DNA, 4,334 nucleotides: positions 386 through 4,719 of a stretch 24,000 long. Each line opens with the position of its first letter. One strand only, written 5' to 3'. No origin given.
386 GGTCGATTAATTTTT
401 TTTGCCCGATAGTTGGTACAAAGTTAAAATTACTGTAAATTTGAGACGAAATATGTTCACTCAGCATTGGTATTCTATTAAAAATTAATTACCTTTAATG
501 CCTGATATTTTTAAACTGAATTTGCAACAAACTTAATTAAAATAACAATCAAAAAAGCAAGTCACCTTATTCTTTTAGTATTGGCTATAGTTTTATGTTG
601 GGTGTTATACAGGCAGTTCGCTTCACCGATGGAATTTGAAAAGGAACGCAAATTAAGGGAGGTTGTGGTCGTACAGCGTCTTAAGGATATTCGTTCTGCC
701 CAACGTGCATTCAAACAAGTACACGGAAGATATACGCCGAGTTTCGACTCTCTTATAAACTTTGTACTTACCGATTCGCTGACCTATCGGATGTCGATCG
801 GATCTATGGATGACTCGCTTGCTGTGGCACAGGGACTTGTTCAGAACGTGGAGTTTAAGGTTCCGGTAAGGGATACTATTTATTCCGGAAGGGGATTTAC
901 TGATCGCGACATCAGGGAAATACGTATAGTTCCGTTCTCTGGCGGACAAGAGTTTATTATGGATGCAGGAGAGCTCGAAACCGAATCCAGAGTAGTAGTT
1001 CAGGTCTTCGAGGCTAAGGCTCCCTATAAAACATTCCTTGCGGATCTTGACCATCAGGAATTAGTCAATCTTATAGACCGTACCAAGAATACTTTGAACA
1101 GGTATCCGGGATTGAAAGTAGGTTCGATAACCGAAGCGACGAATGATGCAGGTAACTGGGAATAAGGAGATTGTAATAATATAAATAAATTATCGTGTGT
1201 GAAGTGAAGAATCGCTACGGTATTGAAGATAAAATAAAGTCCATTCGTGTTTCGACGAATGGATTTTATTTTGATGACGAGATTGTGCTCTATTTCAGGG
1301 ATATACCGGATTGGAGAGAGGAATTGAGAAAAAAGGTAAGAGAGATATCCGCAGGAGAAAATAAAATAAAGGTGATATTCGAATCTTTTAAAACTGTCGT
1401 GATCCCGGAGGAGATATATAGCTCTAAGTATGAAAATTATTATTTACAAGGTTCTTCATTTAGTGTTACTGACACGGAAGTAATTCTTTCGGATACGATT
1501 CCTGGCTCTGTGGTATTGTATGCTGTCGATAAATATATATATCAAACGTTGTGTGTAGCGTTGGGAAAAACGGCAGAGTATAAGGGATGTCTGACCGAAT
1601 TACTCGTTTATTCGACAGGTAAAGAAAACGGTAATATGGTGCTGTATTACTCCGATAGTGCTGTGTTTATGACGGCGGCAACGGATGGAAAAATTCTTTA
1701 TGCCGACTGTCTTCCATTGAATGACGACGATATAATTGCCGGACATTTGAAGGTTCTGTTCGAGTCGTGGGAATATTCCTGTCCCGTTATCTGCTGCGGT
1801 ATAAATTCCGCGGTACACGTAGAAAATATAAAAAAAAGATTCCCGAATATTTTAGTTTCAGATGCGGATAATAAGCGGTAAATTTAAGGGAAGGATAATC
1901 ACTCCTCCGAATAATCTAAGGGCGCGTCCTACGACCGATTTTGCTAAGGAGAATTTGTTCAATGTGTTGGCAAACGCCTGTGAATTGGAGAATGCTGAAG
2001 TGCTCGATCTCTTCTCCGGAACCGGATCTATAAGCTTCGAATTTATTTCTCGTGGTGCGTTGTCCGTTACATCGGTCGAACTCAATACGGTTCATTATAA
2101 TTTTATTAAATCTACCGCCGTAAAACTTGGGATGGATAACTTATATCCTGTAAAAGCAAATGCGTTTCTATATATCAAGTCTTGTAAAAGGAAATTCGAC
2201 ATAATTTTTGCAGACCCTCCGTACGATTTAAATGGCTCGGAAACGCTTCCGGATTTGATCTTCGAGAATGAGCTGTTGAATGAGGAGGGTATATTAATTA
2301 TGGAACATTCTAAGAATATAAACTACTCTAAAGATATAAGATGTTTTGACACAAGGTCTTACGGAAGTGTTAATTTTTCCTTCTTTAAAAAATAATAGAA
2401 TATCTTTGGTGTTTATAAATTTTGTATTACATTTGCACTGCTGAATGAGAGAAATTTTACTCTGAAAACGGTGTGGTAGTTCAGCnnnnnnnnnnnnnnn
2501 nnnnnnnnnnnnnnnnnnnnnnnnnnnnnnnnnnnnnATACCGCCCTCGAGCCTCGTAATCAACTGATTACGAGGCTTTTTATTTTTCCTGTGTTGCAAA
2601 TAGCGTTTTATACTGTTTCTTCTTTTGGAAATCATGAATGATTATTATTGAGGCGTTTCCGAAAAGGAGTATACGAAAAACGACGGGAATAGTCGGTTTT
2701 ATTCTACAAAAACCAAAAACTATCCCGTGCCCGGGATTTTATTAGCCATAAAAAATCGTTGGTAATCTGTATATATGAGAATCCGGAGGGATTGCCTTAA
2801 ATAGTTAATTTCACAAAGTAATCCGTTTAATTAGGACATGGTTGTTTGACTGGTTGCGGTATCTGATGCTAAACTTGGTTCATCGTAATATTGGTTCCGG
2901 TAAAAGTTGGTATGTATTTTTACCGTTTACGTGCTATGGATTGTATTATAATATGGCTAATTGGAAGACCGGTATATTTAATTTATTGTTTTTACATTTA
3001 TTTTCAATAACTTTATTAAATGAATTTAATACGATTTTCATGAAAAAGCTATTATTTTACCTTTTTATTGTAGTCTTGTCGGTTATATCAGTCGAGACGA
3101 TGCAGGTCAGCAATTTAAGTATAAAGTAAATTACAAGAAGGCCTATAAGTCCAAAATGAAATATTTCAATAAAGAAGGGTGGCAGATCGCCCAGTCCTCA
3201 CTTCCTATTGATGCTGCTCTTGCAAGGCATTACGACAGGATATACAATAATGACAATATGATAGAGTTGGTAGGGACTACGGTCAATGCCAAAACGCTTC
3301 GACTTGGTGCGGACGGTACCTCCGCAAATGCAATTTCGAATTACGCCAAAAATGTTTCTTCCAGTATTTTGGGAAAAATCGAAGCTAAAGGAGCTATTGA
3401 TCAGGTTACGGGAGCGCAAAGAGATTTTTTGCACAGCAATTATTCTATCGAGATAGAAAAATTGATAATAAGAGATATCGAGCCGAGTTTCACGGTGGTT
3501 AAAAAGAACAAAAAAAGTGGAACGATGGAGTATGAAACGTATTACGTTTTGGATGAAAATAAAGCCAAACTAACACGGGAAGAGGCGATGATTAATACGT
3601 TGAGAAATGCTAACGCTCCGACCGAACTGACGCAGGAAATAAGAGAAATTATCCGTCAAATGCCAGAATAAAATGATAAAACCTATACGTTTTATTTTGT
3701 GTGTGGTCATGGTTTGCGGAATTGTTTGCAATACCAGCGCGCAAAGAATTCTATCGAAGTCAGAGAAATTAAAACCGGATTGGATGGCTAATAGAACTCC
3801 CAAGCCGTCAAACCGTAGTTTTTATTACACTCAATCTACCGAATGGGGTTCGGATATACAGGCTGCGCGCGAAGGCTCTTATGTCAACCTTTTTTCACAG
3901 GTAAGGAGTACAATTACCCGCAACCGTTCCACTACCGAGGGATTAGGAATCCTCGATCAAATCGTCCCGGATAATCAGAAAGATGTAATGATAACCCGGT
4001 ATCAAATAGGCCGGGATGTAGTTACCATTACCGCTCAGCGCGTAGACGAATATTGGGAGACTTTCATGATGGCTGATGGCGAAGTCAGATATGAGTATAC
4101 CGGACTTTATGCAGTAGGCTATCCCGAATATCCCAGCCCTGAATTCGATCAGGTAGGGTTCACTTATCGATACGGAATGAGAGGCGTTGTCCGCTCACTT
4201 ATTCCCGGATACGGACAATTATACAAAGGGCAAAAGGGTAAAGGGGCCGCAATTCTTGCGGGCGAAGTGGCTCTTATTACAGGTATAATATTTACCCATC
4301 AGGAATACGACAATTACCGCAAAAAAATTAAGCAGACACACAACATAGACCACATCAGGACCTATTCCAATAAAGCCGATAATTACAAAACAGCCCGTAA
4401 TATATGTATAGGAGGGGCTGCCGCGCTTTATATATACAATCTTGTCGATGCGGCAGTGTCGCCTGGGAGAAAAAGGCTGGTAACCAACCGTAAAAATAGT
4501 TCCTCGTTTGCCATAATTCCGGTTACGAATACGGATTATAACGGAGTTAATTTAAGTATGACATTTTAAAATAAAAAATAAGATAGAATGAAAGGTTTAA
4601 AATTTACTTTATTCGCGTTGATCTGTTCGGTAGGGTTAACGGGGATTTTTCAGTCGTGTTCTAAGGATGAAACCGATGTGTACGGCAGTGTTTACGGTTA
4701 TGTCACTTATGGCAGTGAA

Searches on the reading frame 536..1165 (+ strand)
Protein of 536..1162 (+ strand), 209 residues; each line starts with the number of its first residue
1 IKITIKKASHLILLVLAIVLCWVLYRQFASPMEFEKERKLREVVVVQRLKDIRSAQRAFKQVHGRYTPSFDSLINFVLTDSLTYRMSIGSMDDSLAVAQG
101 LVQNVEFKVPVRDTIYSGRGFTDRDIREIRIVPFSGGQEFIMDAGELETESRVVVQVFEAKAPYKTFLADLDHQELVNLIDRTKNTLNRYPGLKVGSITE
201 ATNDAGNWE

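Call 12: search_protein_families(library=pfam, proteins=[window:581-1165:+])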
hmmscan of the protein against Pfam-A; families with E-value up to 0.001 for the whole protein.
window:581-1165:+ (194 aa): 0 families

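Call 47: find_homologous_proteins(query=window:536-1162:+)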
Query window:536-1162:+ (209 aa): 479 proteins with E <= 0.001 among 694 candidates; the best 120 are listed.
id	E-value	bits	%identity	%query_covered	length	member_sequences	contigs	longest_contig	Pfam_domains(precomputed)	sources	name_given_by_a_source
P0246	4.7e-122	423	99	93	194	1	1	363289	-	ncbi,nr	ncbi:MAG: hypothetical protein LIO79_03945 [Rikenellaceae bacterium]|nr:hypothetical protein [Rikene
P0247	1.1e-108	380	86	90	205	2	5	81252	-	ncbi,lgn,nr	ncbi:MAG: hypothetical protein LUF90_09700 [Rikenellaceae bacterium]|nr:hypothetical protein [Rikene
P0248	1.2e-88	314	70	98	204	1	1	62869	-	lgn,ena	-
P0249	5.9e-87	309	72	89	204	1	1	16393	-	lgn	-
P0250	4.5e-84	299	70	90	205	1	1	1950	-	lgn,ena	-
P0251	7.5e-82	292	69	90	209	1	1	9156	-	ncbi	-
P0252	3.1e-81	290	68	90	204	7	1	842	-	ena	-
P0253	1.4e-80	288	65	98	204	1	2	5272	-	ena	-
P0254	5.2e-80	286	67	98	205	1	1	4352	-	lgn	-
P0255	1.4e-78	281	83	74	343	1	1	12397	PF00303.25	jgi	-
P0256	1.5e-78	281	65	89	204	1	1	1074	-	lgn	-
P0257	1.6e-78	281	63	100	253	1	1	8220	-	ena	-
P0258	7.4e-78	279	66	98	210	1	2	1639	-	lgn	-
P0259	1.0e-77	278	65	89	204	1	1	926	-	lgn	-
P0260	4.9e-77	276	63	98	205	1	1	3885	-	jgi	jgi:hypothetical protein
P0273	9.1e-71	256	56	98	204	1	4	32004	-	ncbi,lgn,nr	ncbi:MAG: hypothetical protein LIO85_02710 [Rikenellaceae bacterium]|nr:hypothetical protein [Rikene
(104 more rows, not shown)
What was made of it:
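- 548..1165 (+): Pilin-like membrane protein gene (about 205 aa in relatives). Its homologous start codon is ATC at 548-550. NCBI's annotation falls back on TTG at 581 (LIO79_03945, 194 aa). Homologs are 204-210 aa (call 47).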

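Call 50: find_encoding_contigs(protein=P0247, flank=10000, max_places=6)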
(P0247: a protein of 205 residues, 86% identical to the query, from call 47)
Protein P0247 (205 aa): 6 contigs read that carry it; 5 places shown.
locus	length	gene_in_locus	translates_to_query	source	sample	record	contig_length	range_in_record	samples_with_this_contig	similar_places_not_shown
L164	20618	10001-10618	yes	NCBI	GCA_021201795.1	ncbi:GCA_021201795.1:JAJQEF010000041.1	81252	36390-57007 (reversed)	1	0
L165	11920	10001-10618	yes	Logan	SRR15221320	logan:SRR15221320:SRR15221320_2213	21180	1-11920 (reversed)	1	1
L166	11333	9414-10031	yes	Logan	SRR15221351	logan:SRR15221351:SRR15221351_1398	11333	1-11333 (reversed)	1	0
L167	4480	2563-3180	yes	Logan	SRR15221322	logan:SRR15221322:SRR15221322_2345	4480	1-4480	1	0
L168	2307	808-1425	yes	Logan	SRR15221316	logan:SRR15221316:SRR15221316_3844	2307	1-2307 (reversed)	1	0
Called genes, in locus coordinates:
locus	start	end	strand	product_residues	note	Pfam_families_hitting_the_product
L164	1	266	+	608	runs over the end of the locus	PF01136:Peptidase_U32, PF12392:DUF3656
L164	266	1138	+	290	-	PF10672:Methyltrans_SAM, PF03602:Cons_hypoth95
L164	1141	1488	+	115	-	PF01253:SUI1, PF05046:Img2 (weak)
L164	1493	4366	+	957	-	-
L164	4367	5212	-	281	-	PF01261:AP_endonuc_2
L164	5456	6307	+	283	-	PF11276:DUF3078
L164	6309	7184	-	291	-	PF12833:HTH_18, PF00165:HTH_AraC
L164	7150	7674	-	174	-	PF00186:DHFR_1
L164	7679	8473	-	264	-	PF00303:Thymidylat_synt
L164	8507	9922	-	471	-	PF05970:PIF1, PF13604:AAA_30, PF09848:SLFN-g3_helicase (weak), PF13245:AAA_19, PF13538:UvrD_C_2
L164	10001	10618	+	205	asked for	-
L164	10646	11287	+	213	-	PF12864:DUF3822 (weak)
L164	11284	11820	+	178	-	PF03602:Cons_hypoth95, PF05175:MTS (weak), PF13847:Methyltransf_31 (weak)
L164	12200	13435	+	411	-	PF17293:Arm-DNA-bind_5, PF13102:Phage_int_SAM_5, PF00589:Phage_integrase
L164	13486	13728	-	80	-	PF00589:Phage_integrase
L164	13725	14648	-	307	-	PF17293:Arm-DNA-bind_5 (weak), PF13102:Phage_int_SAM_5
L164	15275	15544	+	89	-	PF12728:HTH_17 (weak)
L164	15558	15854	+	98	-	PF12728:HTH_17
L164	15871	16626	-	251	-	PF13020:NOV_C (weak)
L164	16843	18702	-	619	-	PF00271:Helicase_C (faint), PF04851:ResIII (faint), PF00176:SNF2-rel_dom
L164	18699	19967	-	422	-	-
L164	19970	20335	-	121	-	PF09195:Endonuc-BglII, PF02923:BamHI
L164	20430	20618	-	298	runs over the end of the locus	PF01555:N6_N4_Mtase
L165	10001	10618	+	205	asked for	-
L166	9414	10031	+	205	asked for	-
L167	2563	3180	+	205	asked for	-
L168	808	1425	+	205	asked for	-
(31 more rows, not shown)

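Call 65: find_encoding_contigs(protein=P0273, flank=10000, max_places=4)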
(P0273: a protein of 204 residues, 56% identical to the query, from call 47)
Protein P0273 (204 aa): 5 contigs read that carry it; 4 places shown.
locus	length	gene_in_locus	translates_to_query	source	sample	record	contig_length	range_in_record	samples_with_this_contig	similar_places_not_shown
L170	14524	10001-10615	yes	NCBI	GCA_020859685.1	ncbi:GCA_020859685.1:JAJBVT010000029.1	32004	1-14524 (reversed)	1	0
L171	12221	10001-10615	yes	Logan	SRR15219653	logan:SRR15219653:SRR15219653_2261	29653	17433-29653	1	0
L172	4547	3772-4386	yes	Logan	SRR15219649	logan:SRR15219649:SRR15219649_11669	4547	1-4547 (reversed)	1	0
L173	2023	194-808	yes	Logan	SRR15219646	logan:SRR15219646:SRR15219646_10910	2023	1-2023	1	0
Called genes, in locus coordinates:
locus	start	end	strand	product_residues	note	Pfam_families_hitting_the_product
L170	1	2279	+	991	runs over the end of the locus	PF01326:PPDK_N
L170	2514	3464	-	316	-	PF01544:CorA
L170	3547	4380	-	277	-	PF02621:VitK2_biosynth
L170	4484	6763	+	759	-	PF17764:PriA_3primeBD, PF00270:DEAD, PF04851:ResIII, PF18319:Zn_ribbon_PriA, PF00271:Helicase_C (weak), PF18074:PriA_C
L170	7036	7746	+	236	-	PF00156:Pribosyltran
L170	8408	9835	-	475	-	PF05970:PIF1 (weak), PF13604:AAA_30, PF13245:AAA_19, PF13538:UvrD_C_2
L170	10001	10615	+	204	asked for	-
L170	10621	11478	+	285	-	PF12864:DUF3822 (faint)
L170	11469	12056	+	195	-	PF03602:Cons_hypoth95, PF13847:Methyltransf_31 (weak), PF13649:Methyltransf_25 (weak)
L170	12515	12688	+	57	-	PF17293:Arm-DNA-bind_5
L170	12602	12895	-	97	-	-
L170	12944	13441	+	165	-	PF13102:Phage_int_SAM_5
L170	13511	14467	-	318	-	PF02661:Fic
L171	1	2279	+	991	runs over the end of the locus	PF01326:PPDK_N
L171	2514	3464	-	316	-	PF01544:CorA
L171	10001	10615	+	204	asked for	-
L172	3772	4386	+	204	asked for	-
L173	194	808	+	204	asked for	-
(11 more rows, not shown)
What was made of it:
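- L170 (LIO85, SRR152196xx) and L164 (LUF90, SRR152213xx) show uninterrupted, normal-length gene calls for their housekeeping genes (calls 50, 65). Other MAGs from the same SRA series show uninterrupted gene calls (calls 50, 65).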

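Call 76: find_encoding_contigs(protein=P0513, flank=10000, max_places=6)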
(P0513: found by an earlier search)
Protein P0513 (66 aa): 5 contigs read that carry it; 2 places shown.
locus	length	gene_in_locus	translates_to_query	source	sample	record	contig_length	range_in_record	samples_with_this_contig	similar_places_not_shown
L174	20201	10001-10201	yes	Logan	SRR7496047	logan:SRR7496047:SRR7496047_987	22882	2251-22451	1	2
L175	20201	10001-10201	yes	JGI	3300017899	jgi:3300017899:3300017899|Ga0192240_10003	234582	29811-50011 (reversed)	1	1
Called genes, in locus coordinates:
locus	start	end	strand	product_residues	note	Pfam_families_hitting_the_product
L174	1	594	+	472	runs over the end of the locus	PF09491:RE_AlwI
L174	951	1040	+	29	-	-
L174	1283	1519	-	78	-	-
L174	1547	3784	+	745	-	PF14498:Glyco_hyd_65N_2, PF22124:Glyco_hydro_95_cat, PF21307:Glyco_hydro_95_C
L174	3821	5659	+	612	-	PF02837:Glyco_hydro_2_N, PF22666:Glyco_hydro_2_N2, PF00703:Glyco_hydro_2, PF02836:Glyco_hydro_2_C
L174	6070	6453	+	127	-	-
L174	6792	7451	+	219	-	-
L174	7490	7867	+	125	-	PF19190:BACON_2 (weak), PF13004:BACON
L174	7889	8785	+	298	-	-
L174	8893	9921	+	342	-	PF00999:Na_H_Exchanger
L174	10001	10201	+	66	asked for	-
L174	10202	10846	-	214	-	PF00300:His_Phos_1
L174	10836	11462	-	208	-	PF06414:Zeta_toxin, PF13238:AAA_18 (weak), PF13671:AAA_33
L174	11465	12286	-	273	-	PF02348:CTP_transf_3, PF12804:NTP_transf_3 (weak)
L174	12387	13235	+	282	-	PF00753:Lactamase_B, PF23023:Anti-Pycsar_Apyc1, PF16661:Lactamase_B_6 (faint), PF12706:Lactamase_B_2 (weak)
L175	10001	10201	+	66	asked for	-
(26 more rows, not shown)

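Call 80: find_encoding_contigs(protein=P0514, flank=10000, max_places=6)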
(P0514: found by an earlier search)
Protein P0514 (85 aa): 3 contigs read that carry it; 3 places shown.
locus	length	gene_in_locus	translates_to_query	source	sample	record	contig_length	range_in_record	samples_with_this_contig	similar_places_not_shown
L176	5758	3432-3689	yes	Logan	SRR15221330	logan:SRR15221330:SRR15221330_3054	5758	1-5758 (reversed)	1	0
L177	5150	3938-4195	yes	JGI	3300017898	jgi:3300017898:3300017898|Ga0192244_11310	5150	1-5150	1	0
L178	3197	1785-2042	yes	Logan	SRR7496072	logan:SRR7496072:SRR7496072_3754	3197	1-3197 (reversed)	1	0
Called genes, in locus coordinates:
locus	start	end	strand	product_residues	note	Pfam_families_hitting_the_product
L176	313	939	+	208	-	-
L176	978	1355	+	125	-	PF19190:BACON_2 (weak), PF13004:BACON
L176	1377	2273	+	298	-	-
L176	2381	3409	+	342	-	PF00999:Na_H_Exchanger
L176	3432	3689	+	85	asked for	PF00999:Na_H_Exchanger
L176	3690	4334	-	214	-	PF00300:His_Phos_1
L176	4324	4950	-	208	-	PF06414:Zeta_toxin, PF13238:AAA_18 (weak), PF13671:AAA_33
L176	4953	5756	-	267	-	?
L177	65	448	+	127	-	-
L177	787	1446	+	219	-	-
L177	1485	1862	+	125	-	PF19190:BACON_2 (weak), PF13004:BACON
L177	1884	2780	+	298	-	-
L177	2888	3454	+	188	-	PF00999:Na_H_Exchanger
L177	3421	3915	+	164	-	PF00999:Na_H_Exchanger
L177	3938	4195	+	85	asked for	PF00999:Na_H_Exchanger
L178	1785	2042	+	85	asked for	PF00999:Na_H_Exchanger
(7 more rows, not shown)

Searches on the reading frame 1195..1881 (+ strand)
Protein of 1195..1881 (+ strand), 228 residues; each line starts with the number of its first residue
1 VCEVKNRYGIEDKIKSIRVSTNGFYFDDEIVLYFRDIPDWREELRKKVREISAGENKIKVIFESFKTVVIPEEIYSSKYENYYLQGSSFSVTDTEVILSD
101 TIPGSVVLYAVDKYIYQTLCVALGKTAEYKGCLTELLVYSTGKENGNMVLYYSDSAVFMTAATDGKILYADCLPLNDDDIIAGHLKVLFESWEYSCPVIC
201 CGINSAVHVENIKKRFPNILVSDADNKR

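Call 12: search_protein_families(library=pfam, proteins=[window:1195-1881:+])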
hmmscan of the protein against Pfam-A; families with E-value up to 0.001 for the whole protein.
window:1195-1881:+ (228 aa): 1 family
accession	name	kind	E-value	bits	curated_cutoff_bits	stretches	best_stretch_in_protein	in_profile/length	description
PF12864.12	DUF3822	-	2.8e-09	37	24.9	1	46-171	59-188/241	Protein of unknown function (DUF3822)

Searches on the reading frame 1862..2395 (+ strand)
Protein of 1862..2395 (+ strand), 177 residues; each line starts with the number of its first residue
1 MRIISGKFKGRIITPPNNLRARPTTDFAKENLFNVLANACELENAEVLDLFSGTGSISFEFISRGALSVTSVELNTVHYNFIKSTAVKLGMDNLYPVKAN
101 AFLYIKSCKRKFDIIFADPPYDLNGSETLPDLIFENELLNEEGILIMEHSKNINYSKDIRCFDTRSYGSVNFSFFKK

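Call 12: search_protein_families(library=pfam, proteins=[window:1862-2395:+])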
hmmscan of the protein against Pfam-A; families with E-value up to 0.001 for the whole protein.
window:1862-2395:+ (177 aa): 4 families
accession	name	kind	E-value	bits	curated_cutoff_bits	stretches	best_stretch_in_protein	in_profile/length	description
PF03602.21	Cons_hypoth95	-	6.8e-39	133.8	24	1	1-175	1-181/182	Conserved hypothetical protein 95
PF13847.12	Methyltransf_31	-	1.3e-06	28.6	27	1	43-151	3-113/145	Methyltransferase domain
PF05175.20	MTS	-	2.1e-06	27.9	23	1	24-158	15-149/170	Methyltransferase small domain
PF02086.21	MethyltransfD12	-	0.00016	21.9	22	0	29-83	5-59/253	D12 class N6 adenine-specific DNA methyltransferase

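Call 60: find_encoding_contigs(protein=window:1862-2395:+, flank=10000, max_places=6)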
Protein window:1862-2395:+ (177 aa): 1 contig read that carries it; 1 place shown.
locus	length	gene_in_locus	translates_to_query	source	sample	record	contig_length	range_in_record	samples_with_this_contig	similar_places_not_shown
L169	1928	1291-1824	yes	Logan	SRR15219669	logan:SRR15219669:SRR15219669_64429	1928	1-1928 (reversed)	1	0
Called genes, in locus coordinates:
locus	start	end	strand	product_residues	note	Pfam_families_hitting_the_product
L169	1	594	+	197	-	?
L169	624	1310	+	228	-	PF12864:DUF3822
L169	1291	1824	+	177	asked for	PF03602:Cons_hypoth95, PF05175:MTS (weak), PF13847:Methyltransf_31 (weak)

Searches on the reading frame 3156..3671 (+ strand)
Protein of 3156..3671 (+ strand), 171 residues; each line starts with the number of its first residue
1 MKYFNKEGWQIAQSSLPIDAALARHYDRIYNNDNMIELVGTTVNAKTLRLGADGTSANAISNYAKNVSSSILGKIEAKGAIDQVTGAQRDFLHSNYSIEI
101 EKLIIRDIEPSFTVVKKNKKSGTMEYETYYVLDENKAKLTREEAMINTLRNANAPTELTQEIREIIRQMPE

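Call 12: search_protein_families(library=pfam, proteins=[window:3156-3671:+])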
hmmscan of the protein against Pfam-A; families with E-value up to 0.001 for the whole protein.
window:3156-3671:+ (171 aa): 0 families

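Call 54: search_protein_representatives(protein=window:3156-3668:+)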
Query: 171 residues. Proteins with E-value up to 0.001 (for the whole library): 144; up to 1e-10: 27; up to 1e-30: 1. The best 144 are listed.
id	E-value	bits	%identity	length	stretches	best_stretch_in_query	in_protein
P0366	4.5e-105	364.6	100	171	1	1-171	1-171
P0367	8.8e-19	84.5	31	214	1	2-155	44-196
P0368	2.6e-15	73.3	29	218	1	4-168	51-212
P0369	1.7e-14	70.6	33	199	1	2-150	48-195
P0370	2.3e-14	70.2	34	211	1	2-160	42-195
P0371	3.1e-14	69.8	32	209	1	2-166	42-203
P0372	9.7e-14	68.1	28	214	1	4-167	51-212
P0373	1.4e-13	67.7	29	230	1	4-168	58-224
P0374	5.2e-13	65.8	27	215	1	2-170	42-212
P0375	5.3e-13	65.7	27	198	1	2-145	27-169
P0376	6.6e-13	65.4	30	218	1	1-168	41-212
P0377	8.0e-13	65.2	27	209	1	2-166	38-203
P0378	1.6e-12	64.2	29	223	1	2-167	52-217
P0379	2.3e-12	63.7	26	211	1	2-161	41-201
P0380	3.0e-12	63.3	31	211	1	2-157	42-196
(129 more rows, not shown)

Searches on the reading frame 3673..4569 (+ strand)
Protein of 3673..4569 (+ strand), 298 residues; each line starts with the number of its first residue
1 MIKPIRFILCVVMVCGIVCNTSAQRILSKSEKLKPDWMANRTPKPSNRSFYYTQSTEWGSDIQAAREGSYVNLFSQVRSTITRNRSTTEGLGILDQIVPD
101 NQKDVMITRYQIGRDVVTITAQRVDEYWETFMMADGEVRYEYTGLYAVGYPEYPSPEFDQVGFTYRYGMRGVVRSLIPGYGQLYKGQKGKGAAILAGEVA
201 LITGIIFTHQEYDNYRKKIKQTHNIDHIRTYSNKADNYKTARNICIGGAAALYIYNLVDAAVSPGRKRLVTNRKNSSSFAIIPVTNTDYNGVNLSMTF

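Call 12: search_protein_families(library=pfam, proteins=[window:3673-4569:+])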
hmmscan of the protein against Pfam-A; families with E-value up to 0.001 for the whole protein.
window:3673-4569:+ (298 aa): 1 family
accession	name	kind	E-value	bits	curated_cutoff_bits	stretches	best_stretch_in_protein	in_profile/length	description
PF18935.5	DUF5683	-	3.3e-10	40.6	26.7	1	172-263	9-112/151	Family of unknown function (DUF5683)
